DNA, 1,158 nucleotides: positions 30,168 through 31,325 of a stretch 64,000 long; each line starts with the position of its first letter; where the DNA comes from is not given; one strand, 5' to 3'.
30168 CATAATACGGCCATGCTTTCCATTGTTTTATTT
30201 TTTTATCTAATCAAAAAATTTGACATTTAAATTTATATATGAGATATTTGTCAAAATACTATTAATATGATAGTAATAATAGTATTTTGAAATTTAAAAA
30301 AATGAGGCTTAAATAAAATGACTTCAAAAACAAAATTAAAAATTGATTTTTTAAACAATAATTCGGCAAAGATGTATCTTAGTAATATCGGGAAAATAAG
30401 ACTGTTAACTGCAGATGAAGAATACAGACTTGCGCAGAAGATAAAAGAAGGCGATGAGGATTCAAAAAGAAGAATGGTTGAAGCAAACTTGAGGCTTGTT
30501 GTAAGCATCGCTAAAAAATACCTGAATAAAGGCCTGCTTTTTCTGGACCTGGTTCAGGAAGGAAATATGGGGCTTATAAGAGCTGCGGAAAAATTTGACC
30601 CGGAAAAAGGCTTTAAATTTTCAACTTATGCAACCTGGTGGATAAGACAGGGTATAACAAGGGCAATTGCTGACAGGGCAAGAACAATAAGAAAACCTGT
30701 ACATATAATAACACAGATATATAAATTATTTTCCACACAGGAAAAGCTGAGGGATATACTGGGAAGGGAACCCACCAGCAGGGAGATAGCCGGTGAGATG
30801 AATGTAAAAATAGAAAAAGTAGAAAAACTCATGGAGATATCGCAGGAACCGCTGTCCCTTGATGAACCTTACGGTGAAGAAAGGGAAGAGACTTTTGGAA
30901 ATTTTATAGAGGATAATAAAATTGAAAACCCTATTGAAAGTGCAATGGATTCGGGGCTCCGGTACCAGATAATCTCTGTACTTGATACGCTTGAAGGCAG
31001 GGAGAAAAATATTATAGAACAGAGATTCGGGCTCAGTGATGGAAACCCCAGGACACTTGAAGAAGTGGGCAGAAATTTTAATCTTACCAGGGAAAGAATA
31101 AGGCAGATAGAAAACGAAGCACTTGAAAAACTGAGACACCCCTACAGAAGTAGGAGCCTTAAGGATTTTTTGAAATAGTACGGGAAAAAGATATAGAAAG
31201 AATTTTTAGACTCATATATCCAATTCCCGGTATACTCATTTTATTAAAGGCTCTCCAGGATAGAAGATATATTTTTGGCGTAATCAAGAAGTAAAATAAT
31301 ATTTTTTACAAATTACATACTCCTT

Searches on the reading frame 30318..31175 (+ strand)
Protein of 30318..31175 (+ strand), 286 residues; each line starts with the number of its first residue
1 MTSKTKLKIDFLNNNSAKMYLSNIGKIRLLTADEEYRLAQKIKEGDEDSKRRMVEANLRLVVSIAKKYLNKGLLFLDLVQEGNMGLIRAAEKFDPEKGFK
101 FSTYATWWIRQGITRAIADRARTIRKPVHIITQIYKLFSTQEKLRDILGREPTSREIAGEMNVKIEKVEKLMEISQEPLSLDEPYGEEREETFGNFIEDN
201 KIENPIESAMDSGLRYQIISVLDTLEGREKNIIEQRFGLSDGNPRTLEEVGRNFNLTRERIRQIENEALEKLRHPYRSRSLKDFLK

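Call 19: find_encoding_contigs(protein=window:30318-31175:+, flank=10000, max_places=1)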
Protein window:30318-31175:+ (286 aa): 6 contigs read that carry it; 1 place shown.
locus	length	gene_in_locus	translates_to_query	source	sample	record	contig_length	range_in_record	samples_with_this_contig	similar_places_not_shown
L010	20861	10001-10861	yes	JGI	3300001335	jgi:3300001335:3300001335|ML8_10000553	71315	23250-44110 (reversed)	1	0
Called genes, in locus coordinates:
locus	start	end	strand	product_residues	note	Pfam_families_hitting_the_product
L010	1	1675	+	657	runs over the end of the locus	PF07973:tRNA_SAD, PF00587:tRNA-synt_2b, PF03129:HGTP_anticodon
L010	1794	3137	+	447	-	PF04055:Radical_SAM, PF13186:SPASM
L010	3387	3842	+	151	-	PF05198:IF3_N, PF00707:IF3_C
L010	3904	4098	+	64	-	PF01632:Ribosomal_L35p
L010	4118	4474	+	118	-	PF00453:Ribosomal_L20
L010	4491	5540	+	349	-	PF02912:Phe_tRNA-synt_N, PF01409:tRNA-synt_2d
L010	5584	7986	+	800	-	PF01588:tRNA_bind, PF03483:B3_4, PF03484:B5, PF17759:tRNA_synthFbeta, PF03147:FDX-ACB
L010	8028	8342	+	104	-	-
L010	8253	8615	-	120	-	-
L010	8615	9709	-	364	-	PF13353:Fer4_12 (weak), PF04055:Radical_SAM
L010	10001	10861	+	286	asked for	PF00140:Sigma70_r1_2, PF04542:Sigma70_r2, PF04539:Sigma70_r3, PF04545:Sigma70_r4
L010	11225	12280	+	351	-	PF01118:Semialdhyde_dh, PF02774:Semialdhyde_dhC, PF22698:Semialdhyde_dhC_1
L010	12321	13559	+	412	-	PF01960:ArgJ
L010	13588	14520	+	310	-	PF00696:AA_kinase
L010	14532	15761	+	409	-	PF00202:Aminotran_3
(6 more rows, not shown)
